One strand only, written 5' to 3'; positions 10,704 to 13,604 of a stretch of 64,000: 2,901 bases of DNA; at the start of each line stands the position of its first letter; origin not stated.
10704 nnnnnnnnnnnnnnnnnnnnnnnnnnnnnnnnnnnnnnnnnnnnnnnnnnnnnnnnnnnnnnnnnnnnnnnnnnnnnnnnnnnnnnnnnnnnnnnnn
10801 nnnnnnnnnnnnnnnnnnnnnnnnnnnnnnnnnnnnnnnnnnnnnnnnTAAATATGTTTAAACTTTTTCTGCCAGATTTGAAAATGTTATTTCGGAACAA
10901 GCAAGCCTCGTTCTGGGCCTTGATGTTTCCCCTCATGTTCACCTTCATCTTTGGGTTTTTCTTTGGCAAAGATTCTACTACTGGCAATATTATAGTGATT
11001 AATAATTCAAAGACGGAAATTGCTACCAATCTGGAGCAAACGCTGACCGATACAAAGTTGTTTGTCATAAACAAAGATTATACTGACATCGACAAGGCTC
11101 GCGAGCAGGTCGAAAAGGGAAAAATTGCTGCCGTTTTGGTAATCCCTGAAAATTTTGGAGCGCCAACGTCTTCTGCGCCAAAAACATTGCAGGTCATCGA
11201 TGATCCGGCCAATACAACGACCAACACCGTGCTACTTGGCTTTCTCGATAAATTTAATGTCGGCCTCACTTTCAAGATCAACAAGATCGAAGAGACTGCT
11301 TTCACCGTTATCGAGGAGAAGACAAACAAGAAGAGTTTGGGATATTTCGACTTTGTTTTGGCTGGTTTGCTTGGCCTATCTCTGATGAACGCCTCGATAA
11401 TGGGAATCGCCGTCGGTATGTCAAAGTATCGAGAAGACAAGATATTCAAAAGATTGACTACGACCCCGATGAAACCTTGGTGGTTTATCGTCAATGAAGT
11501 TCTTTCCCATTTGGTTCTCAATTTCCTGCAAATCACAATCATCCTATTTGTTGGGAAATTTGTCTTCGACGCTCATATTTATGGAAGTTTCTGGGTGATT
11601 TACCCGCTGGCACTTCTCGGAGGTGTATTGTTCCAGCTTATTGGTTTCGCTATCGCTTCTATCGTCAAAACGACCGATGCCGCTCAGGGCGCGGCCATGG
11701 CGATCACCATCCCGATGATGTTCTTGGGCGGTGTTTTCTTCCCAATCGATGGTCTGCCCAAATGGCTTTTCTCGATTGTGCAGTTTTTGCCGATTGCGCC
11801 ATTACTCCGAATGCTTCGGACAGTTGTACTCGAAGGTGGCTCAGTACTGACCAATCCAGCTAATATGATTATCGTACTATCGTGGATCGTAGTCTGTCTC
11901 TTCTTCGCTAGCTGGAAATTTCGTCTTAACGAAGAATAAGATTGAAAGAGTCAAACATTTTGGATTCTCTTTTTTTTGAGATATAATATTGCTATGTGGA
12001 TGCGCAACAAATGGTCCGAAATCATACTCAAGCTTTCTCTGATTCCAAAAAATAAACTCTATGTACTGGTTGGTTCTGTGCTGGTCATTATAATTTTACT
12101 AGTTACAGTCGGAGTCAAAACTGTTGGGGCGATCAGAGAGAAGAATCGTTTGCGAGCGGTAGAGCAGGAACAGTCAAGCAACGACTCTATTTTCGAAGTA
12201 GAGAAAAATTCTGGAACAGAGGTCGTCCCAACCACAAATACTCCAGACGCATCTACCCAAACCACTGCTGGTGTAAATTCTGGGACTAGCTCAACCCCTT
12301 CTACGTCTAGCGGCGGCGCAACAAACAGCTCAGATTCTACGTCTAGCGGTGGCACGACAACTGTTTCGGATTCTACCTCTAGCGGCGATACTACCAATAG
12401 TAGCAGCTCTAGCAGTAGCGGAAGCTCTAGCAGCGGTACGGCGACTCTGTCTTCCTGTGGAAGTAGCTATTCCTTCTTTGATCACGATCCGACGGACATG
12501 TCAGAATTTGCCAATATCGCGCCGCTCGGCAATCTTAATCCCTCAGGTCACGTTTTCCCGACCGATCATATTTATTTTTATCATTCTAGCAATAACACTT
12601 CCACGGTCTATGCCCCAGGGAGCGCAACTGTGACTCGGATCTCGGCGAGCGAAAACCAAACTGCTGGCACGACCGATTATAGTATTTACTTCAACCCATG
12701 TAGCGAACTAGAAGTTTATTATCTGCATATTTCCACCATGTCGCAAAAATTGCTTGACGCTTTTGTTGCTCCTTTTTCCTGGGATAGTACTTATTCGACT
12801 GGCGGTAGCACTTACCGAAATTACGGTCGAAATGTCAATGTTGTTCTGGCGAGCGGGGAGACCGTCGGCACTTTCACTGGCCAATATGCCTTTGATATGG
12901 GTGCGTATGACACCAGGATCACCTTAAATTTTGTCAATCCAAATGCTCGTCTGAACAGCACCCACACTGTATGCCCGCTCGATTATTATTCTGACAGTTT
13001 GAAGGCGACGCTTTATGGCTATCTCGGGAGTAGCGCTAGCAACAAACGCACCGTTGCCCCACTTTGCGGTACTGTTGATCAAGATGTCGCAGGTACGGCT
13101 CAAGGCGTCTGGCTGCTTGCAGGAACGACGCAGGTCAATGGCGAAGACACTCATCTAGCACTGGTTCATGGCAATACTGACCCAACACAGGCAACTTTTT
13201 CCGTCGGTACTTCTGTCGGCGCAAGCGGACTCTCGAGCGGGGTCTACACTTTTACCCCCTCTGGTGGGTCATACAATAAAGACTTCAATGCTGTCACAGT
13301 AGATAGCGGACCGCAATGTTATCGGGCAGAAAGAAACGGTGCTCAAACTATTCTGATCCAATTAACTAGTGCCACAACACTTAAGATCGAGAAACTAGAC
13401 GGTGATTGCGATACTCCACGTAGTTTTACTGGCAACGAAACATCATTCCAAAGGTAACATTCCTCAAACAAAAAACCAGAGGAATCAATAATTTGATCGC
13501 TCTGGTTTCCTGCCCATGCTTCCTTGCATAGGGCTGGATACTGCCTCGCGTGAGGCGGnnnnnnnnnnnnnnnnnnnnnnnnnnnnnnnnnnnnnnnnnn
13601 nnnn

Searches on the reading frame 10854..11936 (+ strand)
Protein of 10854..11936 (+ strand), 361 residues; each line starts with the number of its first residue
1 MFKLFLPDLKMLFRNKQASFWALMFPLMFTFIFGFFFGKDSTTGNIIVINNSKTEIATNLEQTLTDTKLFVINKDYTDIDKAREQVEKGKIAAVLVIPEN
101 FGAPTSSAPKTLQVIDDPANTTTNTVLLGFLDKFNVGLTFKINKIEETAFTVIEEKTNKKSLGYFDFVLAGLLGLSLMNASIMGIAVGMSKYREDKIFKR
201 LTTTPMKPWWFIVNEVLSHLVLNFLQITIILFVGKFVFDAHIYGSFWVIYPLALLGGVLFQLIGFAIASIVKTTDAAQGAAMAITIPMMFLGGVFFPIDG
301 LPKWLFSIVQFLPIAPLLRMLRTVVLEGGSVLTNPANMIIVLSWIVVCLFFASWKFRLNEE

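Call 10: search_protein_families(library=pfam, proteins=[window:10854-11936:+], max_evalue=0.01)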
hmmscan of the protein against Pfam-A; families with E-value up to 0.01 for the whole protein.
window:10854-11936:+ (361 aa): 3 families
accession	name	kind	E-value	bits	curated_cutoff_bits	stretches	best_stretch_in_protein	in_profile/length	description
PF12698.13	ABC2_membrane_3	-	3.8e-40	138.5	31.6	1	20-352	5-345/347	ABC-2 family transporter protein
PF01061.29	ABC2_membrane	-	7.7e-26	91.4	26.9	1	163-324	47-209/211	ABC-2 type transporter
PF12679.13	ABC2_membrane_2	-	0.0051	16.5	27.2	1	180-357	82-279/283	ABC-2 family transporter protein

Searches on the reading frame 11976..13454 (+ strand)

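Call 9: search_protein_families(library=pfam, proteins=[window:11976-13454:+], max_evalue=0.01)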
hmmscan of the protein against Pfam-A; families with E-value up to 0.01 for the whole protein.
window:11976-13454:+ (493 aa): 1 family
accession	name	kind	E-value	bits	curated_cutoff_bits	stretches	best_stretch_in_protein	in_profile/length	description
PF20187.3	DUF6550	-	0.006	17.3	27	1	25-101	7-83/190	Family of unknown function (DUF6550)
